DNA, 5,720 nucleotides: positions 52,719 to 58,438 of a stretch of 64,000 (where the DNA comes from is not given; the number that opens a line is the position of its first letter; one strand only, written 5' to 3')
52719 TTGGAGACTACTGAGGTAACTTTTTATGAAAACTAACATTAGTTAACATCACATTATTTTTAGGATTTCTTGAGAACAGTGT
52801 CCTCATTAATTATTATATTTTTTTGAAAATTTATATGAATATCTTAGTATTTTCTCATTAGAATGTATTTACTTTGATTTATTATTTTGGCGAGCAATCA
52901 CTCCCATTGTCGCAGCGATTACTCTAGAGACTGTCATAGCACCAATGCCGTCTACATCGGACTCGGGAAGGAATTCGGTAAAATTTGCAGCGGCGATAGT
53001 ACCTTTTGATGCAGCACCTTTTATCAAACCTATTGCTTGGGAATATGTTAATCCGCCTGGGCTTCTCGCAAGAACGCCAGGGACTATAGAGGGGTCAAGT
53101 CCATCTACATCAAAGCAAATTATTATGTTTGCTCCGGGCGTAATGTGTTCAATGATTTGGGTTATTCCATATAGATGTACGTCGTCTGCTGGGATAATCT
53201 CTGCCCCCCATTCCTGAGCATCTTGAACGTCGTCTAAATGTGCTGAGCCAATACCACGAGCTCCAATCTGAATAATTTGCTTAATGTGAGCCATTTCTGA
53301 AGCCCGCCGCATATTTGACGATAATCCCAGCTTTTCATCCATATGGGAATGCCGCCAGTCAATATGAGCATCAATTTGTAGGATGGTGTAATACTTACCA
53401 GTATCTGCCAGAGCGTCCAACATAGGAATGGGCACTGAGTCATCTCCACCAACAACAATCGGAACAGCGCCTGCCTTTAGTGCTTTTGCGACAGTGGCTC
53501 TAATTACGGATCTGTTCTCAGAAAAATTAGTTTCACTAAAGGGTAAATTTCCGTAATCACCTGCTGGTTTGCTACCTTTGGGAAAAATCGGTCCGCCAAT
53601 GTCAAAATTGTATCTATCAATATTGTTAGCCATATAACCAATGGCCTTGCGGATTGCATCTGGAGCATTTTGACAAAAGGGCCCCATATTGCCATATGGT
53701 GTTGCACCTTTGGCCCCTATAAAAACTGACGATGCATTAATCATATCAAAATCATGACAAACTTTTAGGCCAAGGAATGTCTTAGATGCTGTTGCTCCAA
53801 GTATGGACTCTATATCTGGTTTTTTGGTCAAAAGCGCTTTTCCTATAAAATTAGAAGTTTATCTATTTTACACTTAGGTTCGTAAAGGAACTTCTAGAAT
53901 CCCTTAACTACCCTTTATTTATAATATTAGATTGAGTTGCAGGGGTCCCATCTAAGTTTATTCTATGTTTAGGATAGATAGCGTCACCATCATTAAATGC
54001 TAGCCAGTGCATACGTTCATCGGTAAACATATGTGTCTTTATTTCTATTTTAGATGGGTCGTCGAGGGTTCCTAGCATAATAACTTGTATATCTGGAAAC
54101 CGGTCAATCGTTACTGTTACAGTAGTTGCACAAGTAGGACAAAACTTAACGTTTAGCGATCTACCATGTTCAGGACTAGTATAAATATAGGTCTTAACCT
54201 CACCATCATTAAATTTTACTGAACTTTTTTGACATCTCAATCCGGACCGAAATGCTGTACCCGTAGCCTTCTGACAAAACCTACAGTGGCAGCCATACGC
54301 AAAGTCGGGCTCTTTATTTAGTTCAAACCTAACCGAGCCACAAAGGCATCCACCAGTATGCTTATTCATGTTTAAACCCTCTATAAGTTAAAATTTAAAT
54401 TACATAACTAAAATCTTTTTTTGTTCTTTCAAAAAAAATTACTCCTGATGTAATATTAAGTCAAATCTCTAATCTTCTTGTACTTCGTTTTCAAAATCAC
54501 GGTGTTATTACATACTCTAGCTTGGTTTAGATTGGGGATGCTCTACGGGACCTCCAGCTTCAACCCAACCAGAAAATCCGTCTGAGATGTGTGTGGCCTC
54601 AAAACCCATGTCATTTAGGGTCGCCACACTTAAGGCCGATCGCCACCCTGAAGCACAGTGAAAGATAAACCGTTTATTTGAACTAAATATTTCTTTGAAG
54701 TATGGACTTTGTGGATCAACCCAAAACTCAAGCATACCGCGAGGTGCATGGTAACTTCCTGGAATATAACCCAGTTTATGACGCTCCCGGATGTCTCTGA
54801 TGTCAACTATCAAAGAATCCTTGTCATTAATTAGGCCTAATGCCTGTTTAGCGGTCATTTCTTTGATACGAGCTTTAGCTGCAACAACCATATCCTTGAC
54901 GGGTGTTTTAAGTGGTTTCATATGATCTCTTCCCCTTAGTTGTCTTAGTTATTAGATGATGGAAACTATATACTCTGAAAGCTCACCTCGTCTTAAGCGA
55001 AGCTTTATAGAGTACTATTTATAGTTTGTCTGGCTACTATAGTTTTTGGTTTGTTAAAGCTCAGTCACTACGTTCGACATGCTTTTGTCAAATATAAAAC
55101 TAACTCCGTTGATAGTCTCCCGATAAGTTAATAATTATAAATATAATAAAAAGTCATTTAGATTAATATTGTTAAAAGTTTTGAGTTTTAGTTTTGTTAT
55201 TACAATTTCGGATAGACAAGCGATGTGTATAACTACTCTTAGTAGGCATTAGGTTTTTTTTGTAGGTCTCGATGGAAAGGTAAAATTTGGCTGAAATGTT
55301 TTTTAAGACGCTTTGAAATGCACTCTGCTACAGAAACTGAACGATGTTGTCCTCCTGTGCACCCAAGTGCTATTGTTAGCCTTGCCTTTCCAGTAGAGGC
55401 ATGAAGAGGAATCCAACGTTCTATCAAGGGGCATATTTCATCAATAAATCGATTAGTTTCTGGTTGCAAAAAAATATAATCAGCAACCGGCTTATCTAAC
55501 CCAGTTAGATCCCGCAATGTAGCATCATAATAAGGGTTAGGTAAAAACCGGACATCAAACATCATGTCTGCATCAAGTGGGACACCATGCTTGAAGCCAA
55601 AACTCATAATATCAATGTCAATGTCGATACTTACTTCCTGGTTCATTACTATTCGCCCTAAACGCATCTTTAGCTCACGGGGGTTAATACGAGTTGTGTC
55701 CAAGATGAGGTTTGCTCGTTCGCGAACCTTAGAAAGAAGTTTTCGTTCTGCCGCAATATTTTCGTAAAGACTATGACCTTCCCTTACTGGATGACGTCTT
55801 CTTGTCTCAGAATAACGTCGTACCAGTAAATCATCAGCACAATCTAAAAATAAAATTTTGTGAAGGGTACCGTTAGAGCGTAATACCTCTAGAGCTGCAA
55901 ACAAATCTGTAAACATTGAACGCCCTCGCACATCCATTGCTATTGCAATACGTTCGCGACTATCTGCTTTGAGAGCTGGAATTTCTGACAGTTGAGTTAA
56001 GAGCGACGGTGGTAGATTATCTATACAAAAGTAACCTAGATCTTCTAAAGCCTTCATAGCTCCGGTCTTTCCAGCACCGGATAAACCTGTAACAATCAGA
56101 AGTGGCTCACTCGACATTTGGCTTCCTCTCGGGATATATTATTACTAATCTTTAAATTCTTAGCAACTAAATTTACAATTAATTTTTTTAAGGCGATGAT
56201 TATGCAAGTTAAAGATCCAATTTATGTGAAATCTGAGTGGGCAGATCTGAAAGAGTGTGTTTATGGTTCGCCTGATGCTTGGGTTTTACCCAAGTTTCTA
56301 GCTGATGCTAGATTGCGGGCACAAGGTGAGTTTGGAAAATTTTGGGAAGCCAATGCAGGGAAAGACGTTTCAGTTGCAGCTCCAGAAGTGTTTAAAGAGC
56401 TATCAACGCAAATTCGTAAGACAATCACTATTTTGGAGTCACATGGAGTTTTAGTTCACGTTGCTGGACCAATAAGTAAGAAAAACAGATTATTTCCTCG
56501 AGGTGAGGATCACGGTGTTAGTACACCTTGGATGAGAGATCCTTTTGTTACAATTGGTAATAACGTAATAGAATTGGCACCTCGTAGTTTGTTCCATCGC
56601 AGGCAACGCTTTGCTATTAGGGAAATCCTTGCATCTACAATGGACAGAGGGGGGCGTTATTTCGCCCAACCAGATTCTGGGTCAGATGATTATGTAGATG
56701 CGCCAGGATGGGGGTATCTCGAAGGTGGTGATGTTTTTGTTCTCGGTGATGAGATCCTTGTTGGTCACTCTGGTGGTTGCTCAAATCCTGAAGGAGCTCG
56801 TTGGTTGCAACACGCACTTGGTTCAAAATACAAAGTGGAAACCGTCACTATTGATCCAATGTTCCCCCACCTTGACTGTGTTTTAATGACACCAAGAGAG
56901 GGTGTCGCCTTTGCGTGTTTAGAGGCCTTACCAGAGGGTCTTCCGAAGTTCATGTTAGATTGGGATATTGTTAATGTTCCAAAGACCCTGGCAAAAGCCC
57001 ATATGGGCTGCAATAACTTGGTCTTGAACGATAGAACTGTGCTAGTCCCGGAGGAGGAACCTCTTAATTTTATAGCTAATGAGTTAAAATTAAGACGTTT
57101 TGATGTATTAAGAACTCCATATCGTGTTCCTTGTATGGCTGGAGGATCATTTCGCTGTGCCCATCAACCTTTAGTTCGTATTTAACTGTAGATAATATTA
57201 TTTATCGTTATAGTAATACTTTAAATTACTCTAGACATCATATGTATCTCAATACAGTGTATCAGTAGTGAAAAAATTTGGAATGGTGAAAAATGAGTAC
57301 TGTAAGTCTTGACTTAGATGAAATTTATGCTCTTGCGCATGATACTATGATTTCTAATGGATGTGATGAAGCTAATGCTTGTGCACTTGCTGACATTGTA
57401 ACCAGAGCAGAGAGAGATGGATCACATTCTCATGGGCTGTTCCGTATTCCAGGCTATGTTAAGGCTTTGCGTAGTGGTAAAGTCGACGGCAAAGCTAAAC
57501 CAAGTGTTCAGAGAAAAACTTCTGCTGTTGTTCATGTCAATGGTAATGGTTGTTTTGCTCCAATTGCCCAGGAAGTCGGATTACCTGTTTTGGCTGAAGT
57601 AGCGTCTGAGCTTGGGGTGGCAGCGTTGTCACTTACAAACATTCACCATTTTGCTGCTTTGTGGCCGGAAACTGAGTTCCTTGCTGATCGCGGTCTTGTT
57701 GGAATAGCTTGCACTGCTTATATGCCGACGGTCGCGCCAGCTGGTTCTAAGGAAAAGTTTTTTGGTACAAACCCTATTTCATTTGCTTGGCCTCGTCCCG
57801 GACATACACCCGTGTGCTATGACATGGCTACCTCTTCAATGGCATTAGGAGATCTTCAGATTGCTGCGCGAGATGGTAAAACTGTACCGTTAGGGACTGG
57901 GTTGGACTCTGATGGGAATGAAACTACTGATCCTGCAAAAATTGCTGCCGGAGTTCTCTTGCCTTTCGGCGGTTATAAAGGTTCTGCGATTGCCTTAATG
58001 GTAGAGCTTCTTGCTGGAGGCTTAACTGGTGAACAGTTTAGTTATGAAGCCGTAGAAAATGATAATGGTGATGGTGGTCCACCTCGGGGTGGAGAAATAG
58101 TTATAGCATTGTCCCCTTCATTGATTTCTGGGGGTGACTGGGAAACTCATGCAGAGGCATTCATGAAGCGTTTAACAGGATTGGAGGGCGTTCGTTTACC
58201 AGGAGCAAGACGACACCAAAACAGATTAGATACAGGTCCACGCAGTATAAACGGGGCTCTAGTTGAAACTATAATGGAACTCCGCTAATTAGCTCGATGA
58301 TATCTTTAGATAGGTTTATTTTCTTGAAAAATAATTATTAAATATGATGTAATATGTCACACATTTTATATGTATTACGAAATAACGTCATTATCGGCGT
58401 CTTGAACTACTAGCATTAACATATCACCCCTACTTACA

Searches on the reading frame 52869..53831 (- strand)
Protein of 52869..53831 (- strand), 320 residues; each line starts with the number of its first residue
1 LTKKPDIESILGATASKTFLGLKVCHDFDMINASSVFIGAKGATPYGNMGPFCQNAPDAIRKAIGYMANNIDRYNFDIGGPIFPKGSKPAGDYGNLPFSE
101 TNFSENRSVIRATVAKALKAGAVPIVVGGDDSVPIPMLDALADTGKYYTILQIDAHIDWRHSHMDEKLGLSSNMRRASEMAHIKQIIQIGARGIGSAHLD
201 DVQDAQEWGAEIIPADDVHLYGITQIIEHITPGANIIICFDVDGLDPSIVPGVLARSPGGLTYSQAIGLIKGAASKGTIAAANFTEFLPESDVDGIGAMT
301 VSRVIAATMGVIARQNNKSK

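Call 98: search_protein_families(library=pfam, proteins=[window:52869-53831:-], max_evalue=0.00001)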
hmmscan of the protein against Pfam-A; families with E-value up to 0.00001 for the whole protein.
window:52869-53831:- (320 aa): 1 family
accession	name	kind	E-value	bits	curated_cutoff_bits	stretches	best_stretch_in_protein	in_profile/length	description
PF00491.26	Arginase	-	4.2e-46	158.1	22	1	53-307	20-276/280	Arginase family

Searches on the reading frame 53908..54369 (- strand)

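Call 101: search_protein_families(library=pfam, proteins=[window:53908-54369:-], max_evalue=0.00001)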
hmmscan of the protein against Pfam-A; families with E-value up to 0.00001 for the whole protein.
window:53908-54369:- (153 aa): 1 family
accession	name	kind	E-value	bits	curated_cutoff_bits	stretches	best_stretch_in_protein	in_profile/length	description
PF04828.22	GFA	-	1.5e-27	96.4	24.3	1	4-117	2-114/115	Glutathione-dependent formaldehyde-activating enzyme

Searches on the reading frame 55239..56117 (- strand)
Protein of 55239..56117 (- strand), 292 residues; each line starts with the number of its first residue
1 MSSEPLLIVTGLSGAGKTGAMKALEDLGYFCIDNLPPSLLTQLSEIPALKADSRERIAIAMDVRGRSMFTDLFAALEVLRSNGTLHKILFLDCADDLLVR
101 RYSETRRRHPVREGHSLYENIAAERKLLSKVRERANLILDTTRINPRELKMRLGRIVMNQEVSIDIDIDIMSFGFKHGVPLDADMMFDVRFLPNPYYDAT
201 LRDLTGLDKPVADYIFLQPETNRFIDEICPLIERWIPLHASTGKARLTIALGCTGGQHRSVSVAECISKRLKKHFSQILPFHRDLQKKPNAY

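Call 98: search_protein_families(library=pfam, proteins=[window:55239-56117:-], max_evalue=0.00001)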
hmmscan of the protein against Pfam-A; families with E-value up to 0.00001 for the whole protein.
window:55239-56117:- (292 aa): 2 families
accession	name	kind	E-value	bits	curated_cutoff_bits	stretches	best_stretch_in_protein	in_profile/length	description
PF03668.21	RapZ-like_N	-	2.2e-49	167.7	25.4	1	6-157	3-154/158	RapZ-like N-terminal domain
PF22740.1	PapZ_C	-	3.3e-44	150.4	27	1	167-285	2-120/121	RapZ C-terminal domain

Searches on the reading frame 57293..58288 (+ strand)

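Call 101: search_protein_families(library=pfam, proteins=[window:57293-58288:+], max_evalue=0.00001)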
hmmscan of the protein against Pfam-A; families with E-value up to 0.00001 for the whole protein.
window:57293-58288:+ (331 aa): 1 family
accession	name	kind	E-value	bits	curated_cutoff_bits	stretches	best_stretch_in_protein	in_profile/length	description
PF02615.19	Ldh_2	-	4.1e-89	299.4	38.8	1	8-312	3-315/333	Malate/L-lactate dehydrogenase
